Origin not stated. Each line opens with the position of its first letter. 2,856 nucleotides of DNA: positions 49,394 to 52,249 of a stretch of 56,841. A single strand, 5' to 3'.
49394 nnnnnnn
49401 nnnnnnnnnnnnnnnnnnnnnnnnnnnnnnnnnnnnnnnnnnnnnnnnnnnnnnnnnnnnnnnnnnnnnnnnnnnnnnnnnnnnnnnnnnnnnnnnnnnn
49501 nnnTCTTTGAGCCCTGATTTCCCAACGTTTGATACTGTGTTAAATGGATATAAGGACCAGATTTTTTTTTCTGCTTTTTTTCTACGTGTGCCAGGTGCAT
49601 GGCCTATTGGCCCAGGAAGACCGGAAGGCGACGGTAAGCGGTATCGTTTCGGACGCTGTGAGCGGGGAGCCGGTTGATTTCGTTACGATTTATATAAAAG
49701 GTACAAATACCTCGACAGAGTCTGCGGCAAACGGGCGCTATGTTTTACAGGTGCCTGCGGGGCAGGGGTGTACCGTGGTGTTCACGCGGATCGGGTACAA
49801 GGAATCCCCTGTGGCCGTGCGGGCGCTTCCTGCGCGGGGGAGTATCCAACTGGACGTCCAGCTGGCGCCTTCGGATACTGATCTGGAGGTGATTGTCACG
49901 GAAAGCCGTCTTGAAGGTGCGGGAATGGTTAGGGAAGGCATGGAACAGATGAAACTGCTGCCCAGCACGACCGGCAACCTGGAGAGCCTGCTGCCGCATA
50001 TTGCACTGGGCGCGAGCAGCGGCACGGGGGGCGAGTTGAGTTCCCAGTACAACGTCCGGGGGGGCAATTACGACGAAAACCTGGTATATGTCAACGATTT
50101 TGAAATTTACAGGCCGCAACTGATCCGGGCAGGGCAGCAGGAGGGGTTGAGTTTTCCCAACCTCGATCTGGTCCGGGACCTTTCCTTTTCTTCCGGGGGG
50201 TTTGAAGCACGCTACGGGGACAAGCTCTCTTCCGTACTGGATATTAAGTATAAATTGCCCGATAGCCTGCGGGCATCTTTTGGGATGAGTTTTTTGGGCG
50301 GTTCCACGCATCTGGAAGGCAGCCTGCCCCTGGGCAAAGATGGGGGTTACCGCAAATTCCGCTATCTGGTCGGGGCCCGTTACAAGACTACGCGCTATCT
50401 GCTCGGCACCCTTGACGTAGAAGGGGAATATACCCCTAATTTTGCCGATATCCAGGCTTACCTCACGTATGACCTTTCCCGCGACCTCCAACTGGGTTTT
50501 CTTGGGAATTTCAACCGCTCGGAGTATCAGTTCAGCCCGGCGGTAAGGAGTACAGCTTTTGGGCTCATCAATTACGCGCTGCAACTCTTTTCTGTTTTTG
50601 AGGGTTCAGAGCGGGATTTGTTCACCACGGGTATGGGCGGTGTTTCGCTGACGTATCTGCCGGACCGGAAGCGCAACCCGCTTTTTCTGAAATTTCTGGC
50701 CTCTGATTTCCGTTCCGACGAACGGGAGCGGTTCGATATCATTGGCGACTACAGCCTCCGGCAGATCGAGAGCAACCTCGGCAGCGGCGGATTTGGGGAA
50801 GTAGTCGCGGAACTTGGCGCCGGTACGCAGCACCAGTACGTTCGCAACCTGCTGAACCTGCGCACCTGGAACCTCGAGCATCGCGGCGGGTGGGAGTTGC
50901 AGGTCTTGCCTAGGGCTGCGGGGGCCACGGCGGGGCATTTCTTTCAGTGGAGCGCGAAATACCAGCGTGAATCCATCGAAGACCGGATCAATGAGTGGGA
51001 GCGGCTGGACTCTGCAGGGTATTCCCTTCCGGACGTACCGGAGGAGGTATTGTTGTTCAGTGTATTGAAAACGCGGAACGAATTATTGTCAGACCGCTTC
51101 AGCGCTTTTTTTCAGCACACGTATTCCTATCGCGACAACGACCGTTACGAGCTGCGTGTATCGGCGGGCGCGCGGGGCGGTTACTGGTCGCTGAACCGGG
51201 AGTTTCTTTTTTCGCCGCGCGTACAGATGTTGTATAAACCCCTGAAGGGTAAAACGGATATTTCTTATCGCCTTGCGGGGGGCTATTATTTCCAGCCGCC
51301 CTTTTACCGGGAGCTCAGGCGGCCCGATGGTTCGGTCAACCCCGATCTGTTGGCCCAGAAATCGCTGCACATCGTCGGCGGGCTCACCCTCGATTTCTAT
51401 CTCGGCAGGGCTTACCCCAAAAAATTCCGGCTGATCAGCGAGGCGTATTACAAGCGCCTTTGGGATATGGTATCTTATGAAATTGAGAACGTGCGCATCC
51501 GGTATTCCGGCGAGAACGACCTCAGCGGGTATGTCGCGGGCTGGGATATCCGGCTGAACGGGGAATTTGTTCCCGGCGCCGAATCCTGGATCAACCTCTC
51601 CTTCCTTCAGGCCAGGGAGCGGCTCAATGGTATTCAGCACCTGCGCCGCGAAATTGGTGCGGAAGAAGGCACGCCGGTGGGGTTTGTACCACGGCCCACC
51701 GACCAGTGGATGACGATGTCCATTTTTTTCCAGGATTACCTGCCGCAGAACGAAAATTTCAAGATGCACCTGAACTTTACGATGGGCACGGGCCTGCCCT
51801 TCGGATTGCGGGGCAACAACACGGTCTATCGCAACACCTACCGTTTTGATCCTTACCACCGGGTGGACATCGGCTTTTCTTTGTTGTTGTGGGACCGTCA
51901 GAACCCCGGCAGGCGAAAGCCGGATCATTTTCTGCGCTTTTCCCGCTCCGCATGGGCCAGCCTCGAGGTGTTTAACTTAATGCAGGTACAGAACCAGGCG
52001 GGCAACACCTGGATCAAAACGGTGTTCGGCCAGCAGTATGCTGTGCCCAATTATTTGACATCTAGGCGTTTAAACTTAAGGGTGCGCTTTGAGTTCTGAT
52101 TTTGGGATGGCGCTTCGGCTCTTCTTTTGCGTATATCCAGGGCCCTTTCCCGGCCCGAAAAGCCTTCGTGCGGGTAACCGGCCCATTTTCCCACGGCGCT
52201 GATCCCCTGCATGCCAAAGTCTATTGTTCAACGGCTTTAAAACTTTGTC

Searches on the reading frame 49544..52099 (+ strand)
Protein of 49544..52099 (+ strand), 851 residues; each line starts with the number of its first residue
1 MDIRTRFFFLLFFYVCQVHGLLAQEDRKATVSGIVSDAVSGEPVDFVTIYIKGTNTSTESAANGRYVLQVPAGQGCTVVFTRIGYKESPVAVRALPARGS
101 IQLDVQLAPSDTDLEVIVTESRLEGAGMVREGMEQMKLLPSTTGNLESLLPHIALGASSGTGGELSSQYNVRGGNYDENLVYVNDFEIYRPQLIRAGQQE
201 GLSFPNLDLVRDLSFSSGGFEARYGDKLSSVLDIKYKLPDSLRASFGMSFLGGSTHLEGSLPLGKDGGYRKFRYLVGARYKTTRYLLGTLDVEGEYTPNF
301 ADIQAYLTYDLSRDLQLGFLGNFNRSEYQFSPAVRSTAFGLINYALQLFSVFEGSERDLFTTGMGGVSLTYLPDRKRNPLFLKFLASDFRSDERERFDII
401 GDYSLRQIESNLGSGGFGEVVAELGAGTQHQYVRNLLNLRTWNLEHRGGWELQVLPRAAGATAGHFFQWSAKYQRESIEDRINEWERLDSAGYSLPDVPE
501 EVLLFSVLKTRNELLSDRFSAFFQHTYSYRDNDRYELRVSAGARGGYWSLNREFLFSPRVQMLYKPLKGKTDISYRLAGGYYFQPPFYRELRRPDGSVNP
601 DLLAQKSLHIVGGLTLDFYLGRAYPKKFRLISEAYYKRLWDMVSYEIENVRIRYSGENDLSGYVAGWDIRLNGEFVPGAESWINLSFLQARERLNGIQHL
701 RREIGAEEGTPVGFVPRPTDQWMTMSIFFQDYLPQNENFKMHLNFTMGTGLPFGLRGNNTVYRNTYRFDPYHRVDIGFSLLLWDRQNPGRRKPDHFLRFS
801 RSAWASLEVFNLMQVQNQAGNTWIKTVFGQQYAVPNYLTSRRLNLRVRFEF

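Call 49: search_protein_families(library=pfam, proteins=[window:49544-52099:+], max_evalue=0.0001)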
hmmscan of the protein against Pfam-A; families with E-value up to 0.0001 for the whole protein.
window:49544-52099:+ (851 aa): 3 families
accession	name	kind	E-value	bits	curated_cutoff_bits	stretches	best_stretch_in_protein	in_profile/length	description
PF13715.12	CarbopepD_reg_2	-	8.9e-12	45.3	32.2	1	31-118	1-87/88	CarboxypepD_reg-like domain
PF13620.12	CarboxypepD_reg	-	7.3e-10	39.5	32.3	1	30-107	1-81/82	Carboxypeptidase regulatory-like domain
PF07715.20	Plug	-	3.7e-05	24.6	23.9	1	143-226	22-101/107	TonB-dependent Receptor Plug Domain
